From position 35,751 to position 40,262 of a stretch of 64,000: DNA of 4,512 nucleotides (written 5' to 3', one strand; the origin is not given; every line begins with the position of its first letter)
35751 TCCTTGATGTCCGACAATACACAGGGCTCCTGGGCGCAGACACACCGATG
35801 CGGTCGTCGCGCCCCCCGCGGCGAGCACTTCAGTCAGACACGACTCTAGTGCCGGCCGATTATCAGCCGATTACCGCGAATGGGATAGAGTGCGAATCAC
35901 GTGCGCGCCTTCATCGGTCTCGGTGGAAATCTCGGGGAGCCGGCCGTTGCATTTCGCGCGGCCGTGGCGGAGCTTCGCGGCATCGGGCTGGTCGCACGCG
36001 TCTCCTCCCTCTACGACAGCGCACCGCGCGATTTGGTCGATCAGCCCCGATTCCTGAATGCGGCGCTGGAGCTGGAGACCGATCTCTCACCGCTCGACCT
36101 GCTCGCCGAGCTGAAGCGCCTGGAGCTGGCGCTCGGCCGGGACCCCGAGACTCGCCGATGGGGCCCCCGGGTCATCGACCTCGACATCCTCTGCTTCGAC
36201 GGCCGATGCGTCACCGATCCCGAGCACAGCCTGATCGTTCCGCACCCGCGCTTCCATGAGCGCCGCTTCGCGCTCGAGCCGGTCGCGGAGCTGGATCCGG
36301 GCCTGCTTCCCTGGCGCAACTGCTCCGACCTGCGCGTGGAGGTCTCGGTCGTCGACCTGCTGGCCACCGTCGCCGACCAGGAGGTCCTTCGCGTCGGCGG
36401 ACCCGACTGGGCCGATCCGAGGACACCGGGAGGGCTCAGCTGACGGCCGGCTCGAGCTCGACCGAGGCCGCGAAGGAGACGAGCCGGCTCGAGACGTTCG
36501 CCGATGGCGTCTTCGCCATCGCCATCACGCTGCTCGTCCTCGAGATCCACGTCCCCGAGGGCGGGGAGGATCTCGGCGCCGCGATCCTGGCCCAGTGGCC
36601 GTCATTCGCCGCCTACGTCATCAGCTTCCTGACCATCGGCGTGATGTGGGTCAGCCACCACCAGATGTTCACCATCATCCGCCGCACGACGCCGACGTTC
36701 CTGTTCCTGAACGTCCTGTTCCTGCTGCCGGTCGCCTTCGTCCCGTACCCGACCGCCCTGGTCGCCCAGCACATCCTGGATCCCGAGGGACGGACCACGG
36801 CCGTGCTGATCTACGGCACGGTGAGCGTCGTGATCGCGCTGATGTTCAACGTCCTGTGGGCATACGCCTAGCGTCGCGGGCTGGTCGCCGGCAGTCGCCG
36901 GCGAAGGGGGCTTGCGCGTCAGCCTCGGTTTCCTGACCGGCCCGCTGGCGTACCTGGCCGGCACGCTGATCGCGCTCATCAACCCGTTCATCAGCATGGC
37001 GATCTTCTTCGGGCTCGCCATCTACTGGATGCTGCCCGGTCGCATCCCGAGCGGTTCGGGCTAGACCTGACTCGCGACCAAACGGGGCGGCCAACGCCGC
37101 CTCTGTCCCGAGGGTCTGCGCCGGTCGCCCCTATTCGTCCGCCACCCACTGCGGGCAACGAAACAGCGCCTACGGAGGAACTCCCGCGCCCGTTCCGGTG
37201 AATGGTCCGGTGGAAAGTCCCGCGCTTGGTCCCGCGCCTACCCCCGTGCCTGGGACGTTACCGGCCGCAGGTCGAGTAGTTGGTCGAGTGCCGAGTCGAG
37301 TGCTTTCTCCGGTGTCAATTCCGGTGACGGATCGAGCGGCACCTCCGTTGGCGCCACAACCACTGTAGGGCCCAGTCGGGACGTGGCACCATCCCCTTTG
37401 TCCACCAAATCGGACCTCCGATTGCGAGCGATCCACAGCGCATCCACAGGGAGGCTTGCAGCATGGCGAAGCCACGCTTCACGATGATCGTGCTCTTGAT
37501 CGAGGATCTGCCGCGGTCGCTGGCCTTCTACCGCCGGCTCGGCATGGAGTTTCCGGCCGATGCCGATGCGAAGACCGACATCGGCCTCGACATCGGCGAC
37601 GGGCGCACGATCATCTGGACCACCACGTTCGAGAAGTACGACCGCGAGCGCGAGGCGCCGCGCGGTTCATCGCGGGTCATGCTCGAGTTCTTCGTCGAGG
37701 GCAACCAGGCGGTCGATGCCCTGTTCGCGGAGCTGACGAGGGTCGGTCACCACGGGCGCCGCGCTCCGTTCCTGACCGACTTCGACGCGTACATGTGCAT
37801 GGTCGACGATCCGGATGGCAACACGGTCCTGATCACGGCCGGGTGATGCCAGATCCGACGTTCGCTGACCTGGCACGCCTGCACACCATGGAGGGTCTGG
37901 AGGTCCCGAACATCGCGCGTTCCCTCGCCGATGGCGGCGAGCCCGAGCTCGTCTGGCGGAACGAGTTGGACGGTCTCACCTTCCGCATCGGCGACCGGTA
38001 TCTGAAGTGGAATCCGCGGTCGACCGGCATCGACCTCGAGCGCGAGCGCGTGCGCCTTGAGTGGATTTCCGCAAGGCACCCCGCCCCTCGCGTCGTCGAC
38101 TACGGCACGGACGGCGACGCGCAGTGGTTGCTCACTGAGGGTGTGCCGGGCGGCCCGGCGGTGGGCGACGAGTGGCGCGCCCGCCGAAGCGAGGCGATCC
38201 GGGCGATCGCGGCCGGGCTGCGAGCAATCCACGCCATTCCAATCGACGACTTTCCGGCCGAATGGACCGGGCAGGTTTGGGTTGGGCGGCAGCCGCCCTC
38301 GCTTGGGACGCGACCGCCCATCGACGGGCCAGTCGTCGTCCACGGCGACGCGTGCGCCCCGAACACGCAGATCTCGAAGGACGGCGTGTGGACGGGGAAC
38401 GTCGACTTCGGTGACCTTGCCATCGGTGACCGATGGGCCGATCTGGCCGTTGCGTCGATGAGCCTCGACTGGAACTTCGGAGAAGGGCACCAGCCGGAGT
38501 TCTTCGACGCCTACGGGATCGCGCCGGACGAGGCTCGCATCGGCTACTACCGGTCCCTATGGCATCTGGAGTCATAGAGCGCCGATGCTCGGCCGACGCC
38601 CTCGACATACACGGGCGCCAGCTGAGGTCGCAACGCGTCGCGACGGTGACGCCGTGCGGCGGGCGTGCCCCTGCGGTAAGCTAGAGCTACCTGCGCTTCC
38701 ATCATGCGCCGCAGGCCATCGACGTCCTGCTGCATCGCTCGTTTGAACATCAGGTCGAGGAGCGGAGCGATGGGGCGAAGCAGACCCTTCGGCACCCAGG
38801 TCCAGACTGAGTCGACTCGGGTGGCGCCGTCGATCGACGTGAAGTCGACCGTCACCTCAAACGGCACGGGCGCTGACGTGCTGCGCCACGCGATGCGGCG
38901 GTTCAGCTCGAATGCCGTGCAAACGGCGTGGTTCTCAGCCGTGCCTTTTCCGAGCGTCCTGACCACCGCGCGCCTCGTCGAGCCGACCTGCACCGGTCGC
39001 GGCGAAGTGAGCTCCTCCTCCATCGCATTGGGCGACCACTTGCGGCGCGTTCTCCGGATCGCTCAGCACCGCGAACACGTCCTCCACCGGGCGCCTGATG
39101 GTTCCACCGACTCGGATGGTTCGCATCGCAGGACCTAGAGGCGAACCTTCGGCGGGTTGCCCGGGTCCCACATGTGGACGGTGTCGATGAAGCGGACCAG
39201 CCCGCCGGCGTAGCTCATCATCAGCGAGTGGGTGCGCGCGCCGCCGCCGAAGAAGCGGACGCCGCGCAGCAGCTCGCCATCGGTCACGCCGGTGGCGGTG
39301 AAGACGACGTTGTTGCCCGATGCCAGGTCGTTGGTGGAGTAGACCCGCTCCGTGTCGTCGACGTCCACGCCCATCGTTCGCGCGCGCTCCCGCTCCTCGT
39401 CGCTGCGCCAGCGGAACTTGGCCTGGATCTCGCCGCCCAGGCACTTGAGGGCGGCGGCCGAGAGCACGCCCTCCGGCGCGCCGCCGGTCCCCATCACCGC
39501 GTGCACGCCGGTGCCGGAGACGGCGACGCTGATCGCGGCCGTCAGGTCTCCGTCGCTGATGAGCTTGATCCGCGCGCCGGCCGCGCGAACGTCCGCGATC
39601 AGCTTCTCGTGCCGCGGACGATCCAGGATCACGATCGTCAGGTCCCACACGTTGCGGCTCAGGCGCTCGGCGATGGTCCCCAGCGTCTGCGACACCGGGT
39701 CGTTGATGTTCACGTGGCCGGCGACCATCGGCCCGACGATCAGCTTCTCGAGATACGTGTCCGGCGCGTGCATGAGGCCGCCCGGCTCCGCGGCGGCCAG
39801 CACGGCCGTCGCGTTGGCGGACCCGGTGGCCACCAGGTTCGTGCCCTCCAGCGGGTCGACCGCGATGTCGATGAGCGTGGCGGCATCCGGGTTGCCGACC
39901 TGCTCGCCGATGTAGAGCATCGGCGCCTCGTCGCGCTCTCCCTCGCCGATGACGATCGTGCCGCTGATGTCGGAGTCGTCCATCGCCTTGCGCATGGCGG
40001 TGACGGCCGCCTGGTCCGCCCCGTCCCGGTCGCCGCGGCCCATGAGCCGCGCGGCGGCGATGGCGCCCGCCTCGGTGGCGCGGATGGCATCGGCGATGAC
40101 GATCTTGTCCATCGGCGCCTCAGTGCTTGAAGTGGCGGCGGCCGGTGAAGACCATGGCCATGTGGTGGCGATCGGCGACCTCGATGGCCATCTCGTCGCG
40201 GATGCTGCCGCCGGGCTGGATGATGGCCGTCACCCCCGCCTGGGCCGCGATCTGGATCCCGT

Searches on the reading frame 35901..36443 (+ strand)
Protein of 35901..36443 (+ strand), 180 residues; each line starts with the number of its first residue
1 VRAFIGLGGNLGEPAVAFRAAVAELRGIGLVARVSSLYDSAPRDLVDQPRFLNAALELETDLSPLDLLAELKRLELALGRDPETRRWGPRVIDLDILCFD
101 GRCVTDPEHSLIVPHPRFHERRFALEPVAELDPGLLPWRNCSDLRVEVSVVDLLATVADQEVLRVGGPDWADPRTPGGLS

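Call 94: search_protein_families(library=pfam, proteins=[window:35901-36443:+], max_evalue=0.001)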
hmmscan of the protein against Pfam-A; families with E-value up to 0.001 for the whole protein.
window:35901-36443:+ (180 aa): 1 family
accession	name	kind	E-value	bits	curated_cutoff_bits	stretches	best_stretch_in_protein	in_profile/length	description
PF01288.25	HPPK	-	6.1e-34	117.3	25.7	1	4-133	1-116/116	7,8-dihydro-6-hydroxymethylpterin-pyrophosphokinase (HPPK)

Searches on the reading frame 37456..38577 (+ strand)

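Call 94: search_protein_families(library=pfam, proteins=[window:37456-38577:+], max_evalue=0.001)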
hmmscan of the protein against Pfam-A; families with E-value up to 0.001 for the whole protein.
window:37456-38577:+ (373 aa): 1 family
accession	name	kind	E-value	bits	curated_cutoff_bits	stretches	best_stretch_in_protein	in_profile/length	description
PF01636.29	APH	-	3e-18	66.9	23.2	2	292-357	168-229/239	Phosphotransferase enzyme family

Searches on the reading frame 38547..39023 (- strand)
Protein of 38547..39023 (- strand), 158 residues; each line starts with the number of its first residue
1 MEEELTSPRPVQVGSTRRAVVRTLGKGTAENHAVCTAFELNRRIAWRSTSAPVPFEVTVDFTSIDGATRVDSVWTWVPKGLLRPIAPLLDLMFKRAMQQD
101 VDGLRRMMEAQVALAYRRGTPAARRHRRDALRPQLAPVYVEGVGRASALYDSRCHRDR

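Call 94: search_protein_families(library=pfam, proteins=[window:38547-39023:-], max_evalue=0.001)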
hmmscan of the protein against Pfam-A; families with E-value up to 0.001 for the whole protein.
window:38547-39023:- (158 aa): 1 family
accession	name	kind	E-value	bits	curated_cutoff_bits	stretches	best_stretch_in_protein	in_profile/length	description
PF10604.15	Polyketide_cyc2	-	2.6e-05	25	27.4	1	14-109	44-142/142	Polyketide cyclase / dehydrase and lipid transport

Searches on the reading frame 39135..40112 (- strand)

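Call 94: search_protein_families(library=pfam, proteins=[window:39135-40112:-], max_evalue=0.001)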
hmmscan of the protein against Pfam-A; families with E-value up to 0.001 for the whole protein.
window:39135-40112:- (325 aa): 1 family
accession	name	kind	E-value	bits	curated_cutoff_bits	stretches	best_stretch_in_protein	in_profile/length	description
PF03320.18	FBPase_glpX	-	1.1e-127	425.6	27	1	7-313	5-307/307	Bacterial fructose-1,6-bisphosphatase, glpX-encoded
